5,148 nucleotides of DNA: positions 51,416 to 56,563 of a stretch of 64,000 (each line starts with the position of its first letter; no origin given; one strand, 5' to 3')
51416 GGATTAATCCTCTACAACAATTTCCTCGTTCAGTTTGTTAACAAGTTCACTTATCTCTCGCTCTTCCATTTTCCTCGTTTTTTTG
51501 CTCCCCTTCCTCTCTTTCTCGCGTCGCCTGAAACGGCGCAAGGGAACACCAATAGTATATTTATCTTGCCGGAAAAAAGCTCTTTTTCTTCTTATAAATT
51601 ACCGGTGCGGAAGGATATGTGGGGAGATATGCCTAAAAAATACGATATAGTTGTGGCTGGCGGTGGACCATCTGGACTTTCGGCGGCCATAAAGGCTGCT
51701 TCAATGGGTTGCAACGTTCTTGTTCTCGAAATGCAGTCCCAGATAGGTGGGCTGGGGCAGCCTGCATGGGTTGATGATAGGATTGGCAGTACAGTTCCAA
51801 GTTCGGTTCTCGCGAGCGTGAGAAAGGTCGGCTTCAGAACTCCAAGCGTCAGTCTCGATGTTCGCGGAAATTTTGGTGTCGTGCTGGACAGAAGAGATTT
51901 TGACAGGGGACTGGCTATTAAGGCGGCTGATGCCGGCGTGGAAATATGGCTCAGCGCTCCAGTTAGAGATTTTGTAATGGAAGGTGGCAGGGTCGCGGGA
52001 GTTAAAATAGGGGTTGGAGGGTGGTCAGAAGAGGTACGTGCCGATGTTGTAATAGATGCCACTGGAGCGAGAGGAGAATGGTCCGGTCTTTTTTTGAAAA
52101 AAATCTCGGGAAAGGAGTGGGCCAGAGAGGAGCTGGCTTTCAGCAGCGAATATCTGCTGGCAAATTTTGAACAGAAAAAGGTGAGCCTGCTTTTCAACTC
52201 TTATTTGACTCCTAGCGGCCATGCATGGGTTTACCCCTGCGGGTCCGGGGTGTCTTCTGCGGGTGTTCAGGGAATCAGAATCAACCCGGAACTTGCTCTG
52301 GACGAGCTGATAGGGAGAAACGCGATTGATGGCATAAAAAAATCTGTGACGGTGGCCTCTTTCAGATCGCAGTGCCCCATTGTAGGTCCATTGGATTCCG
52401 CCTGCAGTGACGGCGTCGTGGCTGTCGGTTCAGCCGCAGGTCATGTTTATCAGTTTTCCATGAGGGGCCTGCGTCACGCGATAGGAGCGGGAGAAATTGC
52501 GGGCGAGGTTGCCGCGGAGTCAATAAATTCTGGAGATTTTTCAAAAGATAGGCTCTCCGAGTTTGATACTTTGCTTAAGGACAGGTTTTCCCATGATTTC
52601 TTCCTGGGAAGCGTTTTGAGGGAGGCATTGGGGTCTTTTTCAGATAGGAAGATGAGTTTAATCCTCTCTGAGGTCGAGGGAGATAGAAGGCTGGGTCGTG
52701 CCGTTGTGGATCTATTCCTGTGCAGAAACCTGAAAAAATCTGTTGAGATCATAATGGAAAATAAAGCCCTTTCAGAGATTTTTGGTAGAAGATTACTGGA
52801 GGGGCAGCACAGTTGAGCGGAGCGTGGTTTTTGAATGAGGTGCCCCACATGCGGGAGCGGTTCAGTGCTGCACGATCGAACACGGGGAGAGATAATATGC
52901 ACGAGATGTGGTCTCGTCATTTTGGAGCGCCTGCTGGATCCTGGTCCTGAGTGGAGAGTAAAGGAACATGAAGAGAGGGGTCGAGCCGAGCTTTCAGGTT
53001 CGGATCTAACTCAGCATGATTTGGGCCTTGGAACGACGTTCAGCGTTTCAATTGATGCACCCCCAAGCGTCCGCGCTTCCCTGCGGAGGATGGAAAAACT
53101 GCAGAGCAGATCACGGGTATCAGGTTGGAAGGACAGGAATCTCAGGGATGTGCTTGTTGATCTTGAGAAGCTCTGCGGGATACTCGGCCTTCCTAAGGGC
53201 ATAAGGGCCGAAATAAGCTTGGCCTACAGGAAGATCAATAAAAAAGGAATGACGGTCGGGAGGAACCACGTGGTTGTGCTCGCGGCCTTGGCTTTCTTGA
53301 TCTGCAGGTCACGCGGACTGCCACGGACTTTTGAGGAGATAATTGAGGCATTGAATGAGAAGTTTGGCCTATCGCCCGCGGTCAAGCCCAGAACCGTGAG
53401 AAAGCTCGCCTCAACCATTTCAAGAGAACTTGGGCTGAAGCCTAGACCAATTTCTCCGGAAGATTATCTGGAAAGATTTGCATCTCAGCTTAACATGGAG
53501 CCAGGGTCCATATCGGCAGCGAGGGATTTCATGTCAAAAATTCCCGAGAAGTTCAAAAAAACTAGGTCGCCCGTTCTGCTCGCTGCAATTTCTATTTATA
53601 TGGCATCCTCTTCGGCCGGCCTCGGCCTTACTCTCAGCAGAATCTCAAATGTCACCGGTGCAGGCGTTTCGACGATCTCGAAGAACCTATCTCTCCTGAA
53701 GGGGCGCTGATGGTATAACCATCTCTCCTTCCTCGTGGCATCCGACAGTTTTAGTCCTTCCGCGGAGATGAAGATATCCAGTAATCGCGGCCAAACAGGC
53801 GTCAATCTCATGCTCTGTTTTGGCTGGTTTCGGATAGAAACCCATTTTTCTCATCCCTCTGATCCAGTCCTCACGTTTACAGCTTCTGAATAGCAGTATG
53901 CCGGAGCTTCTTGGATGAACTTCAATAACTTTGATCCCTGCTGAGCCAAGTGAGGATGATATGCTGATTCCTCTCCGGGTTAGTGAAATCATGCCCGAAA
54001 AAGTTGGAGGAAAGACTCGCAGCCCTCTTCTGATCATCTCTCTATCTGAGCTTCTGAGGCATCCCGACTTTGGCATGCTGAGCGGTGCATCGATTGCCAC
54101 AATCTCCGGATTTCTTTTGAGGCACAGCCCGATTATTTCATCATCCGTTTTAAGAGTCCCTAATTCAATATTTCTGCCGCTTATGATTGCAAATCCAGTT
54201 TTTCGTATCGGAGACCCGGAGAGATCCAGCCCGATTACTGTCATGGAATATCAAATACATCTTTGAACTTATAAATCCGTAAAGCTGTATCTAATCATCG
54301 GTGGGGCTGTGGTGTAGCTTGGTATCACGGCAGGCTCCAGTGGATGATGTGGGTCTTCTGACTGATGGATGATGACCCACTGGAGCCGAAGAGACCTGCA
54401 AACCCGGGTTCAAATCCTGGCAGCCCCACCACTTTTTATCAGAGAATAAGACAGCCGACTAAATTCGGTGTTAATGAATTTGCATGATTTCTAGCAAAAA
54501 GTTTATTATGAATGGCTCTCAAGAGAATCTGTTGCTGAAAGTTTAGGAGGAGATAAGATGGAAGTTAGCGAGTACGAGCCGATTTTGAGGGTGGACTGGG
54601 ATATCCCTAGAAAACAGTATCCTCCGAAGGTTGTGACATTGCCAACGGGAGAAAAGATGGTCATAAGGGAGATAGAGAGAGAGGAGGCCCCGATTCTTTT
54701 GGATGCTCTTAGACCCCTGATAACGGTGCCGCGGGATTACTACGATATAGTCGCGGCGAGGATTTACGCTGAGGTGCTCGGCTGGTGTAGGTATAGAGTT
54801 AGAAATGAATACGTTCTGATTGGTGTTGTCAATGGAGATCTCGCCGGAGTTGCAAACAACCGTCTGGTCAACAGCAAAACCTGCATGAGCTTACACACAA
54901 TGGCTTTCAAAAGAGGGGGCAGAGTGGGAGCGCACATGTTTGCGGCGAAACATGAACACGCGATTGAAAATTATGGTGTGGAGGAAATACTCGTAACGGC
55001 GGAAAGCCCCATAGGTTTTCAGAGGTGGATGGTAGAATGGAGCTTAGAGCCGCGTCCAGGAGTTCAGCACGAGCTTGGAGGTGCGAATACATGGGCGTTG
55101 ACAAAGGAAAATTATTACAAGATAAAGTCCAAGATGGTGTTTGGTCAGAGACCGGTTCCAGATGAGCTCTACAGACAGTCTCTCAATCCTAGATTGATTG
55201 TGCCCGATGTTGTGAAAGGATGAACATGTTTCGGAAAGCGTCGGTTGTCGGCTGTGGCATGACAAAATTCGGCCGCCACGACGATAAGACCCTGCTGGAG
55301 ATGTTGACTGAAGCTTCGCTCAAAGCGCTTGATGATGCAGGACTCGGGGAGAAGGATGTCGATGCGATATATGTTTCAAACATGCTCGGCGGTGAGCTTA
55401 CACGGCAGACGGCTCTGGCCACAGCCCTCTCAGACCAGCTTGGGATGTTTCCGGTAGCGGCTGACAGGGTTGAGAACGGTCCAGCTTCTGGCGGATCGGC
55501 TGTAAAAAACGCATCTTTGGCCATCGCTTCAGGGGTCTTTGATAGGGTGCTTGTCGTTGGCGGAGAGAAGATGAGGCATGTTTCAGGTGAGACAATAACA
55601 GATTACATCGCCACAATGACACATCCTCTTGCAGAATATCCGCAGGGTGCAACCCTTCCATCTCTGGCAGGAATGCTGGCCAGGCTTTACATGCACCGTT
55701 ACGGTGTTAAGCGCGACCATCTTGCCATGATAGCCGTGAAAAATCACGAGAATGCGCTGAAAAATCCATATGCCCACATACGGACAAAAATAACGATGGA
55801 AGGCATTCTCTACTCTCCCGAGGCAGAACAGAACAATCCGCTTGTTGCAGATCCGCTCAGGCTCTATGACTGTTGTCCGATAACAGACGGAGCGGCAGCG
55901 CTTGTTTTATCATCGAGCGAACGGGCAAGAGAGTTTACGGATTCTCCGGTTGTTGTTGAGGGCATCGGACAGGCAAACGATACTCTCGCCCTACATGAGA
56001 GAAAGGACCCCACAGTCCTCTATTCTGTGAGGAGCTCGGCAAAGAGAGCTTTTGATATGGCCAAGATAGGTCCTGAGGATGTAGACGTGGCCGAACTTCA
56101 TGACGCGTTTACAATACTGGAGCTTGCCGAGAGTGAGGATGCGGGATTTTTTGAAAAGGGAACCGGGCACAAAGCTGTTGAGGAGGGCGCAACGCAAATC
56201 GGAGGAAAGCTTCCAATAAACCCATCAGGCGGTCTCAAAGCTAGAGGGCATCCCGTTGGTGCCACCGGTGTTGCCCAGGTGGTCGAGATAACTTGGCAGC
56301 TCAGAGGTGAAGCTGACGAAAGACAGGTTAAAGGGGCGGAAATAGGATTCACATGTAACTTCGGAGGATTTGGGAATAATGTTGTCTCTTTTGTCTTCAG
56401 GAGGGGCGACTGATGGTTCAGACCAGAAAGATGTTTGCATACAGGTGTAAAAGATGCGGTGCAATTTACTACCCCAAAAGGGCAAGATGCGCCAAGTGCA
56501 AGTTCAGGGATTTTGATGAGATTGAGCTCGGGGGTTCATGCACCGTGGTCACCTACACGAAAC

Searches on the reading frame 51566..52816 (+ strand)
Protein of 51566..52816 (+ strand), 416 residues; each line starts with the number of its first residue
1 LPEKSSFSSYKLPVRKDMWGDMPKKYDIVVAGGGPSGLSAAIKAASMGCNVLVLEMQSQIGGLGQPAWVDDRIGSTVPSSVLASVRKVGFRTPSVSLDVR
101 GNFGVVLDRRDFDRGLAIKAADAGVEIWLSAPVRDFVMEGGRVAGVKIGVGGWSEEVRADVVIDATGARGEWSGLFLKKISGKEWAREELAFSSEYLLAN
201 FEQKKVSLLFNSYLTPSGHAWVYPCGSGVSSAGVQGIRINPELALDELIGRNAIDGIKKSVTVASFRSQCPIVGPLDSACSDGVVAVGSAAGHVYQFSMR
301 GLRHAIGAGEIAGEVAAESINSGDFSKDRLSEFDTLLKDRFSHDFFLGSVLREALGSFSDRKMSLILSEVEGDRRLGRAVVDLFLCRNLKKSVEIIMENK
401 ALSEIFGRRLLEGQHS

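Call 26: search_protein_families(library=pfam, proteins=[window:51566-52816:+], max_evalue=0.00001)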
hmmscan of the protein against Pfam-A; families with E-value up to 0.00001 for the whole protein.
window:51566-52816:+ (416 aa): 8 families
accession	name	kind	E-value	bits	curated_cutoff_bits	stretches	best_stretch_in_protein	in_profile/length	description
PF12831.13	FAD_oxidored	-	1.7e-15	57.7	27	1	27-167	1-145/416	FAD dependent oxidoreductase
PF01266.30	DAO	-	5.4e-11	43.1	27.9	0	105-199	145-231/353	FAD dependent oxidoreductase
PF00890.30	FAD_binding_2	-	4.5e-10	39.7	20.4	0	27-62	1-36/414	FAD binding domain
PF01946.23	Thi4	-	5.7e-09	36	26.2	1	25-182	17-182/235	Thi4 family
PF13450.12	NAD_binding_8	-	8e-07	29.7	21.9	1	30-63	1-34/68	NAD(P)-binding Rossmann-like domain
PF07992.20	Pyr_redox_2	-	1.8e-06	28.1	26.1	0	26-170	1-111/291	Pyridine nucleotide-disulphide oxidoreductase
PF03486.20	HI0933_like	-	5.4e-06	26.5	50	0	27-61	2-36/244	HI0933-like protein Rossmann domain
PF00070.33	Pyr_redox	-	7e-06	26.9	22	0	28-61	2-35/82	Pyridine nucleotide-disulphide oxidoreductase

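Call 30: search_protein_families(library=ncbifam, proteins=[window:51566-52816:+], max_evalue=0.00001)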
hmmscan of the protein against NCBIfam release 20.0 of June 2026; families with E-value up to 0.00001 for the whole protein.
window:51566-52816:+ (416 aa): 34 families (the best 25 are shown)
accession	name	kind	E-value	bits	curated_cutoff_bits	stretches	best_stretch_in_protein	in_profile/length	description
TIGR02032.1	GG-red-SF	subfamily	2.5e-36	125.9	158.8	1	26-316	1-297/297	geranylgeranyl reductase family protein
NF041160.1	DGGPL_Thplmales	equivalog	5.2e-31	107.9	780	1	102-395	93-388/396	digeranylgeranylglycerophospholipid reductase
NF041080.1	DGGGPL_reductase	equivalog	1.1e-23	83.8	580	1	25-360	1-355/447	digeranylgeranylglycerophospholipid reductase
TIGR02023.1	BchP-ChlP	subfamily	8.4e-19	67.8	343.3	1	26-354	1-334/388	geranylgeranyl diphosphate reductase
NF041385.1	Dggglyphlred_Halo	equivalog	6.8e-16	57.8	700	1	22-235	1-222/405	digeranylgeranylglycerophospholipid reductase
NF004789.0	PRK06134.1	subfamily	2.9e-14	52.5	747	1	22-63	9-50/581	FAD-dependent oxidoreductase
NF049967.1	QhpG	equivalog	3e-10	39.6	240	1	28-171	1-143/423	flavin-dependent monooxygenase QhpG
NF009478.0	PRK12844.1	equivalog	3.8e-10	38.7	789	0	23-62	6-45/559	3-ketosteroid-delta-1-dehydrogenase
NF005882.1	PRK07843.1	equivalog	1e-09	37.4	788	0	25-62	1-38/547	3-oxosteroid 1-dehydrogenase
TIGR00292.1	TIGR00292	equivalog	3.2e-09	36.4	148.3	1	18-181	15-181/254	sulfide-dependent adenosine diphosphate thiazole synthase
NF009477.0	PRK12843.1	equivalog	4.5e-09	35.3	758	1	24-63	15-54/578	FAD-dependent oxidoreductase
NF006130.0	PRK08274.1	equivalog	9.5e-09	34.6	369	0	23-57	3-37/467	FAD-dependent tricarballylate dehydrogenase TcuA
NF009476.0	PRK12839.1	equivalog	1.8e-08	33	940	1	21-64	4-47/572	FAD-dependent oxidoreductase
NF003585.0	PRK05249.1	equivalog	2e-08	33.3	465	1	24-64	5-45/464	Si-specific NAD(P)(+) transhydrogenase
NF005064.0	PRK06481.1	equivalog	2.3e-08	33.2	542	0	21-62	57-98/506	flavocytochrome c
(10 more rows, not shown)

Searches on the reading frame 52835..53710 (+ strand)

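Call 29: search_protein_families(library=pfam, proteins=[window:52835-53710:+], max_evalue=0.00001)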
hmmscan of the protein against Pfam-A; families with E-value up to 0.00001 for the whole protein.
window:52835-53710:+ (291 aa): 2 families
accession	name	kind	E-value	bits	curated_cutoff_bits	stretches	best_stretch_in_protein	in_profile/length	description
PF00382.24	TFIIB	-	1.9e-15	57.1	23.6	2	205-289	5-90/92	Transcription factor TFIIB repeat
PF08271.17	Zn_Ribbon_TF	-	1.7e-14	53.5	29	1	1-41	1-41/43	TFIIB zinc-binding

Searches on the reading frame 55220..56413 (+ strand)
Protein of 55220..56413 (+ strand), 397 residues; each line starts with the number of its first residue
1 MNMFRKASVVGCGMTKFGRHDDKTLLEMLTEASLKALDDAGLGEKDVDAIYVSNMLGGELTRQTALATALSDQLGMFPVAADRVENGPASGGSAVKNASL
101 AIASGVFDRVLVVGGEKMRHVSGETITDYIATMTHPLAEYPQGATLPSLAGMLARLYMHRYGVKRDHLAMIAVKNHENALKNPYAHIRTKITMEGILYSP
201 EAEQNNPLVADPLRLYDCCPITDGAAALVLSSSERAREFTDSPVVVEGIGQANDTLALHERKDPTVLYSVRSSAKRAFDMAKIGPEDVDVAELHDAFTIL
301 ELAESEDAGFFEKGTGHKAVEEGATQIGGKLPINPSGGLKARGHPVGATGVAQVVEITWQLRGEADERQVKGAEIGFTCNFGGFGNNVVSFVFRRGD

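Call 29: search_protein_families(library=pfam, proteins=[window:55220-56413:+], max_evalue=0.00001)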
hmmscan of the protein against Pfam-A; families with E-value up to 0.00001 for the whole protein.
window:55220-56413:+ (397 aa): 3 families
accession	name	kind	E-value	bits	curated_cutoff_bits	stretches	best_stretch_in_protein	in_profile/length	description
PF22691.2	Thiolase_C_1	-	2.7e-50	170.3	28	1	250-394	1-143/144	Thiolase C-terminal domain-like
PF00108.29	Thiolase_N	-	1e-33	117.3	26.4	1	9-233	3-259/260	Thiolase, N-terminal domain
PF02803.24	Thiolase_C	-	2.9e-10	40.3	27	1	272-385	26-116/123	Thiolase, C-terminal domain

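Call 30: search_protein_families(library=ncbifam, proteins=[window:55220-56413:+], max_evalue=0.00001)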
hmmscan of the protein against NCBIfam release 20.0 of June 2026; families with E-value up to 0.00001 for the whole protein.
window:55220-56413:+ (397 aa): 35 families (the best 25 are shown)
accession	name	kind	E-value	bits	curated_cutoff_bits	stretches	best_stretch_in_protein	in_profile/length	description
NF004720.0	PRK06064.1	subfamily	1.6e-140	468.3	420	1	5-395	2-387/389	thiolase domain-containing protein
NF053570.1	AcCoTHIOL_METTL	equivalog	8.2e-123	410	600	1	5-393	2-381/385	acetyl-CoA acetyltransferase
NF005704.0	PRK07516.1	subfamily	1.1e-104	350.5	412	1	6-385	3-377/389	thiolase domain-containing protein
NF004810.0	PRK06157.1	equivalog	4.1e-90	302.8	403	1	5-392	7-392/400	acetyl-CoA acetyltransferase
NF009228.0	PRK12578.1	subfamily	1.6e-87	293.7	485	1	3-395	1-387/387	thiolase domain-containing protein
NF004982.0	PRK06365.1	equivalog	4.6e-78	263.2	695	2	3-265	14-269/430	thiolase domain-containing protein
NF006102.0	PRK08256.1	subfamily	2.9e-77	260.4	436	1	4-391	2-389/394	lipid-transfer protein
NF004936.0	PRK06289.1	equivalog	5e-77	259.4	375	1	11-393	9-401/405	acetyl-CoA acetyltransferase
NF004811.0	PRK06158.1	subfamily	1.9e-70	237.8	421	1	6-384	9-369/384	acetyl-CoA acetyltransferase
NF004715.0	PRK06059.1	equivalog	3e-67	227.3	424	1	5-387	4-392/399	lipid-transfer protein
NF004721.0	PRK06065.1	equivalog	1.1e-64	218.8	455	1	5-372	10-369/393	thiolase domain-containing protein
NF006180.0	PRK08313.1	subfamily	1.7e-64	218.1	514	1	5-384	4-373/389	thiolase domain-containing protein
NF005892.0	PRK07855.1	subfamily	2.4e-61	207.8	469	1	3-373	4-369/390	lipid-transfer protein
NF006010.0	PRK08142.1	subfamily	7.1e-55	186.3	462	1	3-383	3-372/388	thiolase domain-containing protein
NF053628.1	BnzsclthlBbsBGT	equivalog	2.1e-52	178.2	750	1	1-371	1-357/389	benzoylsuccinyl-CoA thiolase subunit BbsB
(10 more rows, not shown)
